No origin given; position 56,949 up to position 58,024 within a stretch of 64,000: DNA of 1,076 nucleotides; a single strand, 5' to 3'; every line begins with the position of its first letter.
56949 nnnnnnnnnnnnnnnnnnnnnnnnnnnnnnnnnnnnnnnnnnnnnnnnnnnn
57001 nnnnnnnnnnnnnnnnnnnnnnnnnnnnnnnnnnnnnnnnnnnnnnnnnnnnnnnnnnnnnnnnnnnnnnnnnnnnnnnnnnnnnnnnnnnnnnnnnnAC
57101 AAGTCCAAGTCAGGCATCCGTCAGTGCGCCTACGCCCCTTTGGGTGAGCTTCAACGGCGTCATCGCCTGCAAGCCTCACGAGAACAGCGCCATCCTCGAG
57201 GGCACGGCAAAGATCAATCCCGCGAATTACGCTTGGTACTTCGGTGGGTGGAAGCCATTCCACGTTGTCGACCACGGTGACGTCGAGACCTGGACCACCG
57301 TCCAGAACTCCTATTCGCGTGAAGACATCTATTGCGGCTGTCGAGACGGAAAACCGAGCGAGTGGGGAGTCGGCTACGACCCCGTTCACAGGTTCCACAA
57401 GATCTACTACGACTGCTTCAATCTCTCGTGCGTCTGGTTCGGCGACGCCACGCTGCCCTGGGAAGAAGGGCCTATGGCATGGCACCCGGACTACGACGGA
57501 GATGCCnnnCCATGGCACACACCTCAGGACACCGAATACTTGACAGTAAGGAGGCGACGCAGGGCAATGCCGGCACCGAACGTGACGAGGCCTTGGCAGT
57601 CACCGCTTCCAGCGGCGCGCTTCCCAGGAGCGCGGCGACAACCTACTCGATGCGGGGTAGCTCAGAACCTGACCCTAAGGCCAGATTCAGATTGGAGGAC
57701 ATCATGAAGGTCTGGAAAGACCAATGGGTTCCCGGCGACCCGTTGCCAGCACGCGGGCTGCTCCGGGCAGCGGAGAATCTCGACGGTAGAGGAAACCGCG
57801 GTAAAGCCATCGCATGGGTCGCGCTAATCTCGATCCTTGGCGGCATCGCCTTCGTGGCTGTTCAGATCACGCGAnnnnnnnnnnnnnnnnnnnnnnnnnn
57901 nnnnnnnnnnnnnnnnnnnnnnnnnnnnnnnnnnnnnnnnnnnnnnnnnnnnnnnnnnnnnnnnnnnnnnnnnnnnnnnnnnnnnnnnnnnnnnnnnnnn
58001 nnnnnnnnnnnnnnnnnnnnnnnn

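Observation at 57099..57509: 136-aa Cys/Trp/His-rich RHS C-terminal domain with no recognisable catalytic signature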

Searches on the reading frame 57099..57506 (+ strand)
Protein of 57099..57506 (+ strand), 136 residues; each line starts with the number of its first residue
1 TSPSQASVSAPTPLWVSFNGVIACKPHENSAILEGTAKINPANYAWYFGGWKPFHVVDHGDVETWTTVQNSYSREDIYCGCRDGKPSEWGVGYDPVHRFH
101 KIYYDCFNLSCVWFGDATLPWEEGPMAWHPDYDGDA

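Call 8: search_protein_families(library=pfam, proteins=[window:57099-57506:+], max_evalue=1)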
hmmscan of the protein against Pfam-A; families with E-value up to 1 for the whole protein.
window:57099-57506:+ (136 aa): 1 family
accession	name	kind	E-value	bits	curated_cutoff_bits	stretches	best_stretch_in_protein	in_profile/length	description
PF04606.18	Ogr_Delta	-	0.17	12.3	26.3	0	100-111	22-33/47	Ogr/Delta-like zinc finger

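Call 9: find_homologous_proteins(query=window:57099-57506:+, max_evalue=0.01)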
Query seq(136 aa): 1 candidates shared short words with the query, none scored E <= 0.01.
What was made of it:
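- Tried and rejected: Word-indexed search of 5.8 billion proteins with the tip found nothing (call 9).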

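Call 10: search_solved_structures(query=window:57099-57506:+, max_evalue=10)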
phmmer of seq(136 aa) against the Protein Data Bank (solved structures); distinct sequences matched with E-value up to 10: 0.

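Call 13: search_protein_families(library=ncbifam, proteins=[window:57099-57506:+], max_evalue=0.1)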
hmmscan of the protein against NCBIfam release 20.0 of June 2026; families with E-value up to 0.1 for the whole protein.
window:57099-57506:+ (136 aa): 0 families

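Call 17: find_related_loci(query=window:57138-57506:+, collection=genome_contigs, flank=10000)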
Query seq(123 aa) (123 aa) in genome_contigs; peptide patterns used: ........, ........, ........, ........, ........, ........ (x = any residue, [..] = any of these).
17 stretches matched a pattern; 1 encode a relative of the query (tblastn E <= 1e-3); 1 distinct loci.
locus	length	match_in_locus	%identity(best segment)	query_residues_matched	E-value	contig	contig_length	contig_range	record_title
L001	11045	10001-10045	73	54-68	5e-5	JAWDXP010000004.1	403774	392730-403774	MAG: Dysgonomonas sp. isolate N4_140_034G1_dasN4_140_034G1_maxbin2.maxbin.005 N4_140_034G1_scaffold_4, whole genome shot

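Call 20: search_protein_representatives(protein=window:57123-57506:+)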
Query: 128 residues. Proteins with E-value up to 0.001 (for the whole library): 6; up to 1e-10: 1; up to 1e-30: 0. The best 6 are listed.
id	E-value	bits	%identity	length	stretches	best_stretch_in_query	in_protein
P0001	5.1e-16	75.5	31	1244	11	20-92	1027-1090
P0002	2.9e-08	50.3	31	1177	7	25-89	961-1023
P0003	8.3e-06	42.3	30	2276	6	28-93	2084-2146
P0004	4.5e-05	39.9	29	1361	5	8-75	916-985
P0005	3.4e-04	37.1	28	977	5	21-91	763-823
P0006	9.2e-04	35.7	32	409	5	3-74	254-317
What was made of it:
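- phmmer against 1.84 billion representatives gave E = 5e-16 to 9e-4 for six such proteins, all sharing Y-x-G-G-W-K/R-x-F (call 20).
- Tried and rejected: The full HMMER scan of 1.84 billion representatives gave six hits (call 20).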

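Call 21: predict_structure(protein=window:57123-57506:+)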
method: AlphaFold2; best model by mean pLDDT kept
length: 128 residues; sequences in the alignment: 1
mean_pLDDT: 32.9   pTM: 0.23
mean pLDDT of the five models: 32.9, 29.5, 28.7, 27.4, 27.2
residues with pLDDT >= 90: 0; 70-90: 0; 50-70: 0; < 50: 128
segments of 3 or more residues with pLDDT < 50: 1-128
pLDDT, mean of each block of 10 residues (from residue 1): 38 41 42 39 29 26 24 30 30 36 37 28 27
secondary structure, 60 per line:
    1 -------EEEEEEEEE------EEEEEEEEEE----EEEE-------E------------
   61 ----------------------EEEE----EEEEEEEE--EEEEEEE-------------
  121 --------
elements in order: E8-16 E23-32 E37-40 E83-86 E91-98 E101-107

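Call 23: search_protein_families(library=pfam, proteins=[P0001, P0003, P0004, P0006], max_evalue=0.01)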
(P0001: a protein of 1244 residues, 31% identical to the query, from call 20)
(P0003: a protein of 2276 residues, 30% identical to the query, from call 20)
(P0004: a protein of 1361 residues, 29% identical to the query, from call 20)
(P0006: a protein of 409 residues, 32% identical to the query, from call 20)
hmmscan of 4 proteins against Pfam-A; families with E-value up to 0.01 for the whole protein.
P0001 (1244 aa): 9 families
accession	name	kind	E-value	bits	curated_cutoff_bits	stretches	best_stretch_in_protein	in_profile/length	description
PF24451.1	DUF7567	-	6.5e-11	42.7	27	0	639-664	37-62/131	Family of unknown function (DUF7567)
PF10382.14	ZGRF1-like_N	-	1.4e-10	41.7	23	0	552-584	14-46/80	DNA helicase ZGRF1-like, N-terminal domain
PF21473.3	Ssb-like_OB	-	1.4e-09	38.4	24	0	1085-1119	51-85/97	Single-stranded DNA binding protein Ssb-like, OB fold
PF12543.13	DUF3738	-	1.5e-09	38.7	22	0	527-572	127-172/190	Protein of unknown function (DUF3738)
PF10226.14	CCDC85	-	3.1e-07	30.7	23.8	0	347-384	72-109/192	CCDC85 family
PF13077.11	DUF3909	-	2.7e-06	27.8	25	0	531-566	25-60/108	Protein of unknown function (DUF3909)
PF08327.17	AHSA1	-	4.4e-06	27.4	22.1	0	542-597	61-116/125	Activator of Hsp90 ATPase homolog 1-like protein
PF24459.1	DUF7574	-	0.0041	17.5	27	0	528-553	14-39/107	Domain of unknown function (DUF7574)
PF13991.11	BssS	-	0.0084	16.7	27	0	1065-1092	18-45/72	BssS protein family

P0003 (2276 aa): 4 families
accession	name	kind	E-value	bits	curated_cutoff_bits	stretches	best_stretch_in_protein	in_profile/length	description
PF18911.6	PKD_4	-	3.1e-64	213.5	27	7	655-729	3-75/85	PKD domain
PF00801.26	PKD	-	4.7e-47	158.3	23.5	6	943-1001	15-75/80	PKD domain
PF13620.12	CarboxypepD_reg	-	1.7e-10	41.6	32.3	1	2003-2079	5-81/82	Carboxypeptidase regulatory-like domain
PF22352.2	K319L-like_PKD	-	1.7e-05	25.1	27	1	670-738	11-84/84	K319L-like, PKD domain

P0004 (1361 aa): 5 families
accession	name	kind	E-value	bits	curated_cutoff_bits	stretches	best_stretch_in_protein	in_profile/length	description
PF18911.6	PKD_4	-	7.8e-33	112.8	27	2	151-224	12-85/85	PKD domain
PF00801.26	PKD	-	1.5e-22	79.8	23.5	2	157-217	12-75/80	PKD domain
PF16583.11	ZirS_C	-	3.3e-05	23.9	26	0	1035-1078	95-137/145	Zinc-regulated secreted antivirulence protein C-terminal domain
PF07495.19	Y_Y_Y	-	8.1e-05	22.9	26.6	0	1197-1223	32-58/65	Y_Y_Y domain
PF02369.22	Big_1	-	0.00051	20.5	34.9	0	1157-1196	18-62/93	Bacterial Ig-like domain (group 1)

P0006 (409 aa): 8 families
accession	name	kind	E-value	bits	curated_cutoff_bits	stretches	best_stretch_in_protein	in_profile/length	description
PF04149.17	DUF397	-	7e-06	26.6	24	0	41-68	18-50/55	Domain of unknown function (DUF397)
PF24511.1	DUF7591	-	5.3e-05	23.8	27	0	177-227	27-72/105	Domain of unknown function (DUF7591)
PF13077.11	DUF3909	-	0.00031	21.2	25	0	226-252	26-52/108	Protein of unknown function (DUF3909)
PF00052.24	Laminin_B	-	0.00096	19.5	22.4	0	231-288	14-78/136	Laminin B (Domain IV)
PF08679.17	DsrD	-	0.0019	18.9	24.2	0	196-212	39-55/65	Dissimilatory sulfite reductase D (DsrD)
PF08770.17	SoxZ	-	0.0036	17.4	25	0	321-348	59-92/98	Sulphur oxidation protein SoxZ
PF17443.8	pXO2-72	-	0.0066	17.1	25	0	197-210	38-51/62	Uncharacterized protein pXO2-72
PF11732.13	Thoc2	-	0.0086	16.5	27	0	29-53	6-30/76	Transcription- and export-related complex subunit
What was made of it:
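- One repeat of P0003 matches PF13620 (call 23). The same proteins also collect spurious Pfam 'hits' with zero significant stretches (call 23).
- Tried and rejected: The same proteins also attract spurious Pfam hits (call 23).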

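Call 33: find_related_loci(query=window:57138-57506:+, collection=metagenome_contigs, flank=10000)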
Query seq(123 aa) (123 aa) in metagenome_contigs; peptide patterns used: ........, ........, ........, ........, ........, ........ (x = any residue, [..] = any of these).
23 stretches matched a pattern; 1 encode a relative of the query (tblastn E <= 1e-3); 1 distinct loci.
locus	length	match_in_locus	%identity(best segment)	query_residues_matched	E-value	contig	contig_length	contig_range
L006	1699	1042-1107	50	50-71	4e-6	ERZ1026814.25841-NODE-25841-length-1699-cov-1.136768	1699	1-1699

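Call 52: search_dna_similar(query=window:57138-57506:+, collection=plasmids, mode=protein, max_evalue=10, max_rows=10)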
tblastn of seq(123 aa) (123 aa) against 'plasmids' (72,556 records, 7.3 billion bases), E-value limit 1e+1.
No match.
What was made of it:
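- Tried and rejected: tblastn against plasmids found no match (call 52).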

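Call 60: predict_structure(alignment_id=A1)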
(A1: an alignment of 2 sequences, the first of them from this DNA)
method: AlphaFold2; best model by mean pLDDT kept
length: 136 residues; sequences in the alignment: 2
mean_pLDDT: 36.1   pTM: 0.24
mean pLDDT of the five models: 36.1, 30.6, 29.9, 28.9, 28.5
residues with pLDDT >= 90: 0; 70-90: 0; 50-70: 0; < 50: 136
segments of 3 or more residues with pLDDT < 50: 1-136
pLDDT, mean of each block of 10 residues (from residue 1): 32 33 35 42 34 36 41 43 39 33 35 39 33 30
secondary structure, 60 per line:
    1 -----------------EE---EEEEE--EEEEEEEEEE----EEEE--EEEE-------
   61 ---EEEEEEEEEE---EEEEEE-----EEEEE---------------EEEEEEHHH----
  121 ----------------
elements in order: E23-27 E30-39 E44-47 E50-53 E64-73 E77-82 E88-92 E108-113
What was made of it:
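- The structure could not be predicted (pLDDT 33 and 36; calls 21, 60).
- Tried and rejected: AlphaFold2 with a single sequence gave pLDDT 33, and with the 2-sequence alignment pLDDT 36 (calls 21, 60).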

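Call 61: search_solved_structures(query=A1, max_evalue=10, show_alignments=3)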
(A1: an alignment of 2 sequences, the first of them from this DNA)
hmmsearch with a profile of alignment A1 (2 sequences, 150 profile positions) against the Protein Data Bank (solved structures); distinct sequences matched with E-value up to 10: 0.
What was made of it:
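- On Known toxin or enzyme domains (HNH/AHH/GHH/SHH, deaminase, ART, HExxH peptidase, papain-like, Ntox/Tox families in Pfam): PDB sequences gave nothing at E <= 10 with a single sequence or a 2-sequence profile (calls 10, 61).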

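Call 62: search_protein_families(library=phrogs, max_evalue=1, proteins=[window:57099-57506:+])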
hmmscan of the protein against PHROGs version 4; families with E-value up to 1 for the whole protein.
window:57099-57506:+ (136 aa): 1 family
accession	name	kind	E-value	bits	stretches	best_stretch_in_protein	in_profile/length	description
phrog_37854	-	unknown function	0.24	12.3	1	30-85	73-127/156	-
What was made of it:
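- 57099..57506 (+): The finding: a 136-aa variable tip, made of linker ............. plus a roughly 123-aa Cys/Trp/His-rich domain. No family match (calls 8, 10, 13, 61, 62).
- On Known toxin or enzyme domains (HNH/AHH/GHH/SHH, deaminase, ART, HExxH peptidase, papain-like, Ntox/Tox families in Pfam): PHROGs gave E = 0.24 (call 62).
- Tried and rejected: Pfam, NCBIfam, PHROGs and PDB sequences gave nothing, using both the single sequence and the 2-sequence profile (calls 8, 13, 62, 10, 61).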

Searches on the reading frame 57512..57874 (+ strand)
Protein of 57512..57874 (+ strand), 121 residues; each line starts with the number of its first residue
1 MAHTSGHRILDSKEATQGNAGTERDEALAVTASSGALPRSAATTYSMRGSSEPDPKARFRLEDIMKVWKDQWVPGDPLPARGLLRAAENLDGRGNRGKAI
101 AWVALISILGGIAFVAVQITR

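Call 31: find_homologous_proteins(query=window:57512-57874:+, max_evalue=0.01)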
Query window:57512-57874:+ (121 aa): 1 proteins with E <= 0.01 among 14 candidates.
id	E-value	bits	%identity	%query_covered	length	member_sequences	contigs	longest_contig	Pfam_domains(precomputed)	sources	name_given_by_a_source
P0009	1.2e-72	259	100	100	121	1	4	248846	-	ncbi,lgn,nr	ncbi:MAG TPA: hypothetical protein VHB69_07685 [Mycobacteriales bacterium]|nr:hypothetical protein [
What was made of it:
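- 57512..57877 (+): orf121: orphan 121-aa protein starting 2 nt after the RHS stop, with a single C-terminal TM helix (tail-anchored). First candidate immunity gene. An internal ATG at 57704, preceded by GGAGGA, would give a 57-aa version. No homologues apart from itself (call 31).
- Tried and rejected: orf121 has only itself as a homologue (call 31).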

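Call 62: search_protein_families(library=phrogs, max_evalue=1, proteins=[window:57512-57874:+])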
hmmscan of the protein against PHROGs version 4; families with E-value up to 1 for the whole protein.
window:57512-57874:+ (121 aa): 0 families
